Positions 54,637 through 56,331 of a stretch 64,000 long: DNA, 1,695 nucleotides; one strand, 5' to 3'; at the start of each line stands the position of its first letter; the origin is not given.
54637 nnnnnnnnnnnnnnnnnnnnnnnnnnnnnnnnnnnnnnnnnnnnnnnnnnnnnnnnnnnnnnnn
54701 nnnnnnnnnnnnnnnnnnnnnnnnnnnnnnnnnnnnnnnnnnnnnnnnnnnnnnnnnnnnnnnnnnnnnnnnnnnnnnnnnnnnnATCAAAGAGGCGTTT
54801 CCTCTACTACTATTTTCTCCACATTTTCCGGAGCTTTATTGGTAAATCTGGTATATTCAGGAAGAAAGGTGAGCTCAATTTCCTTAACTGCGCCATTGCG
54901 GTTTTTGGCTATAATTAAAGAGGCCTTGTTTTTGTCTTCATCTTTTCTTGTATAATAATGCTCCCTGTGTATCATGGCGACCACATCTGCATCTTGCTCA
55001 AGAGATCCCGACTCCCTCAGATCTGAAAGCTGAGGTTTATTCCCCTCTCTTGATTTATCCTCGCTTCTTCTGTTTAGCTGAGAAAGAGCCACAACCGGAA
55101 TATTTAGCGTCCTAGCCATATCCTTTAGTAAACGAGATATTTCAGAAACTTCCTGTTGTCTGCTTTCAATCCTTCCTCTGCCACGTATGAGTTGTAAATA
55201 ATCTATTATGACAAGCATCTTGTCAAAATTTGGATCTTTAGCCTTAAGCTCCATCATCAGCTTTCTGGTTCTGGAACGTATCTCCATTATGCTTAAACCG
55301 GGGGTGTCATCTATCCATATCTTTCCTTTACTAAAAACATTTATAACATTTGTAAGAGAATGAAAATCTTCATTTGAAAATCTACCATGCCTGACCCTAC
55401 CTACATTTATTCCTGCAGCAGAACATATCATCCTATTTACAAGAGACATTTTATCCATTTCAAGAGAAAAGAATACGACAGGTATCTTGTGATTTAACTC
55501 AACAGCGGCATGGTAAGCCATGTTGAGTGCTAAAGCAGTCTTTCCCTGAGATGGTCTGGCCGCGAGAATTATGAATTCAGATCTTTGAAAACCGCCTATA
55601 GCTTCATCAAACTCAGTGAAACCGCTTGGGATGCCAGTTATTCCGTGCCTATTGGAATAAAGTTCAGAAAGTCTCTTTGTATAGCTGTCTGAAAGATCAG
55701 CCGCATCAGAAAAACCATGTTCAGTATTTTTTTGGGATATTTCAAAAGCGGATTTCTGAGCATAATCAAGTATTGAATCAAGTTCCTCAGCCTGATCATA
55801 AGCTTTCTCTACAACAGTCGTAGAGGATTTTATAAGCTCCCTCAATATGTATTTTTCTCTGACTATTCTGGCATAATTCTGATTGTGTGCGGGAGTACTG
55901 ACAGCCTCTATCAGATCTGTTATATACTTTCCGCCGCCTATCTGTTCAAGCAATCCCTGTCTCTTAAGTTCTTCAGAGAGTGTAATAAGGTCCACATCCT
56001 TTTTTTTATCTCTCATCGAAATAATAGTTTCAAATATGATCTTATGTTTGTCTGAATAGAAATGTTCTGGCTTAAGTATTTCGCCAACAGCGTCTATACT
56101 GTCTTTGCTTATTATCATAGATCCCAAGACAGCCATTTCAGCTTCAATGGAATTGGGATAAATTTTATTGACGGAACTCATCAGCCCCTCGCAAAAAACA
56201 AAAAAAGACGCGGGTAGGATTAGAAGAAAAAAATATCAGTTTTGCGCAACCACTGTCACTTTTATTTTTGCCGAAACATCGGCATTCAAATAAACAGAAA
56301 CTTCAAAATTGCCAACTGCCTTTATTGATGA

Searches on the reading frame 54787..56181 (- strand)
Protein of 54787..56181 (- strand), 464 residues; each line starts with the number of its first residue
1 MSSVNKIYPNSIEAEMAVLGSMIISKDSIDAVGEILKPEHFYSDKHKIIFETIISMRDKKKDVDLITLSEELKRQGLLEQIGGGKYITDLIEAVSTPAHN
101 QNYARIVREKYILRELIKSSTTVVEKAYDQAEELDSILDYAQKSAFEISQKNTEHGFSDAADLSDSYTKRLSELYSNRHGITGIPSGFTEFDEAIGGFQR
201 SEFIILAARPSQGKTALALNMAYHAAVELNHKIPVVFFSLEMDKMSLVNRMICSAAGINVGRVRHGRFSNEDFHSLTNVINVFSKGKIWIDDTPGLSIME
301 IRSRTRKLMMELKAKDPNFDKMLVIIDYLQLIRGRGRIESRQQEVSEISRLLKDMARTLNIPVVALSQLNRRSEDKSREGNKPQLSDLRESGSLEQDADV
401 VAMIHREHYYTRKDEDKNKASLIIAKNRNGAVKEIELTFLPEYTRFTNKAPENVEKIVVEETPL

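Call 66: find_homologous_proteins(query=window:54787-56181:-, max_evalue=1e-50)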
Query window:54787-56181:- (464 aa): 7980 proteins with E <= 1e-50 among 8000 candidates; the best 120 are listed.
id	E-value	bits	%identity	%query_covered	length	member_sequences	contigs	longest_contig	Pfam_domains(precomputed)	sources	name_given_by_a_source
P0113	4.2e-287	970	95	100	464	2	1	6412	PF06745.20,PF03796.22,PF00772.27,PF13481.13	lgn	-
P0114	2.7e-261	885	85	100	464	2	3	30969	PF06745.20,PF03796.22,PF00772.27,PF13481.13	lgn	-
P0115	1.8e-246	836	80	100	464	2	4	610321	PF06745.20,PF03796.22,PF00772.27,PF13481.13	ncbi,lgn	ncbi:MAG: replicative DNA helicase [Elusimicrobiota bacterium]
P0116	3.7e-235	798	77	100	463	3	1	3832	PF06745.20,PF03796.22,PF00772.27,PF13481.13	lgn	-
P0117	6.1e-203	692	68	100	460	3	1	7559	PF06745.20,PF03796.22,PF00772.27,PF13481.13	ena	-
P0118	8.7e-187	639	63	99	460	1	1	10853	PF06745.20,PF03796.22,PF00772.27,PF13481.13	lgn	-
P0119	3.7e-186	637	64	100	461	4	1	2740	PF06745.20,PF03796.22,PF00772.27,PF13481.13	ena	-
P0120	4.0e-186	637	63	100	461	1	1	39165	PF06745.20,PF03796.22,PF00772.27,PF13481.13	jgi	-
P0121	6.7e-184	630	62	99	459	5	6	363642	PF06745.20,PF03796.22,PF00772.27,PF13481.13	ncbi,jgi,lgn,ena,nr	ncbi:MAG: replicative DNA helicase [Elusimicrobiales bacterium]|jgi:replicative DNA helicase|nr:repl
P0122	7.4e-183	626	61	99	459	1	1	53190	PF06745.20,PF03796.22,PF00772.27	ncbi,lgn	ncbi:MAG: replicative DNA helicase [Elusimicrobiota bacterium]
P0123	1.1e-182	626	63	99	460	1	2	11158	PF06745.20,PF03796.22,PF00772.27,PF13481.13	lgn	-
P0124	2.1e-178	611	60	99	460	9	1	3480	PF06745.20,PF03796.22,PF00772.27,PF13481.13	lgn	-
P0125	1.1e-176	606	61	99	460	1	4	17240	PF06745.20,PF03796.22,PF00772.27,PF13481.13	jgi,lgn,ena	jgi:replicative DNA helicase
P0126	3.1e-176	604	60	99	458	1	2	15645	PF03796.22,PF00772.27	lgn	-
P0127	1.0e-175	603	61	98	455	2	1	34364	PF06745.20,PF03796.22,PF00772.27,PF13481.13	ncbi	-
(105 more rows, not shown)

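Call 68: find_encoding_contigs(protein=P0114, flank=10000, max_places=3)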
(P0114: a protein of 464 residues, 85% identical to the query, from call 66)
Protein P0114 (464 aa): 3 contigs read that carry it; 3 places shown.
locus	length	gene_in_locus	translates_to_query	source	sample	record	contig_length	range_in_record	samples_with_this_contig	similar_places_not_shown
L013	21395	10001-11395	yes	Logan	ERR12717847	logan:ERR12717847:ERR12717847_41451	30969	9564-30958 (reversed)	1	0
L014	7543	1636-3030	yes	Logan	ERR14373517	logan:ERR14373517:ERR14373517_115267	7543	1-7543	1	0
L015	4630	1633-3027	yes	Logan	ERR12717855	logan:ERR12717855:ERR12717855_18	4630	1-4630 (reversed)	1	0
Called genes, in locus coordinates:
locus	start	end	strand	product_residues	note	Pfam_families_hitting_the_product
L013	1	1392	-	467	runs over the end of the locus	?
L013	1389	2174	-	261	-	PF00459:Inositol_P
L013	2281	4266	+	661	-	PF01432:Peptidase_M3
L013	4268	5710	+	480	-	PF01636:APH, PF22740:PapZ_C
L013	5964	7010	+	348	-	-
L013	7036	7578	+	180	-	PF03994:DUF350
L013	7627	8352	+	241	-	PF00483:NTP_transferase, PF12804:NTP_transf_3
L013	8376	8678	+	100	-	PF01250:Ribosomal_S6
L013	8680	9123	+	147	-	PF00436:SSB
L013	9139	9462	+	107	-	PF01084:Ribosomal_S18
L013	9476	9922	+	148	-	PF01281:Ribosomal_L9_N, PF03948:Ribosomal_L9_C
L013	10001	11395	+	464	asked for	PF00772:DnaB, PF03796:DnaB_C, PF06745:ATPase (weak), PF13481:AAA_25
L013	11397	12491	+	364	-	PF01168:Ala_racemase_N, PF00842:Ala_racemase_C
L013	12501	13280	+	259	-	PF02405:MlaE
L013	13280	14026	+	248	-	PF00005:ABC_tran, PF13304:AAA_21 (faint)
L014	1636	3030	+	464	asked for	PF00772:DnaB, PF03796:DnaB_C, PF06745:ATPase (weak), PF13481:AAA_25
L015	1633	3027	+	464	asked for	PF00772:DnaB, PF03796:DnaB_C, PF06745:ATPase (weak), PF13481:AAA_25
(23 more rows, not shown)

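Call 69: find_encoding_contigs(protein=P0115, flank=10000, max_places=2)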
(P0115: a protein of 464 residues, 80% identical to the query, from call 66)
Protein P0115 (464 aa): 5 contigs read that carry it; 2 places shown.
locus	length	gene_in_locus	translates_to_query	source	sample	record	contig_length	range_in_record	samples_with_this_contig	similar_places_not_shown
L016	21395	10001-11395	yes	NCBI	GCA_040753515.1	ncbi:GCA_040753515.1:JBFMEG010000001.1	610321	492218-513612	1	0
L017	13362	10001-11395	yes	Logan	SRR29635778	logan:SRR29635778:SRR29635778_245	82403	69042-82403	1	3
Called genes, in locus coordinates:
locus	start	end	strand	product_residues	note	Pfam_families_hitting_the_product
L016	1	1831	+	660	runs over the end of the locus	PF01432:Peptidase_M3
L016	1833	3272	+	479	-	PF01636:APH, PF22740:PapZ_C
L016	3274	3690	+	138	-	-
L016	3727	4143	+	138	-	-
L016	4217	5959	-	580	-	PF14903:WG_beta_rep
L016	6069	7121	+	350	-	-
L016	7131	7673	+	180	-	PF03994:DUF350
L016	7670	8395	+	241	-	PF00483:NTP_transferase, PF12804:NTP_transf_3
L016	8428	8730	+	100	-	PF01250:Ribosomal_S6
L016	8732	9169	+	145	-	PF01336:tRNA_anti-codon (faint), PF00436:SSB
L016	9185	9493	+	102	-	PF01084:Ribosomal_S18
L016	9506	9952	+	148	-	PF01281:Ribosomal_L9_N, PF03948:Ribosomal_L9_C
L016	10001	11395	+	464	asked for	PF00772:DnaB, PF03796:DnaB_C, PF06745:ATPase (weak), PF13481:AAA_25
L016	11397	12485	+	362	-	PF01168:Ala_racemase_N, PF00842:Ala_racemase_C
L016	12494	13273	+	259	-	PF02405:MlaE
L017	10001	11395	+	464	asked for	PF00772:DnaB, PF03796:DnaB_C, PF06745:ATPase (weak), PF13481:AAA_25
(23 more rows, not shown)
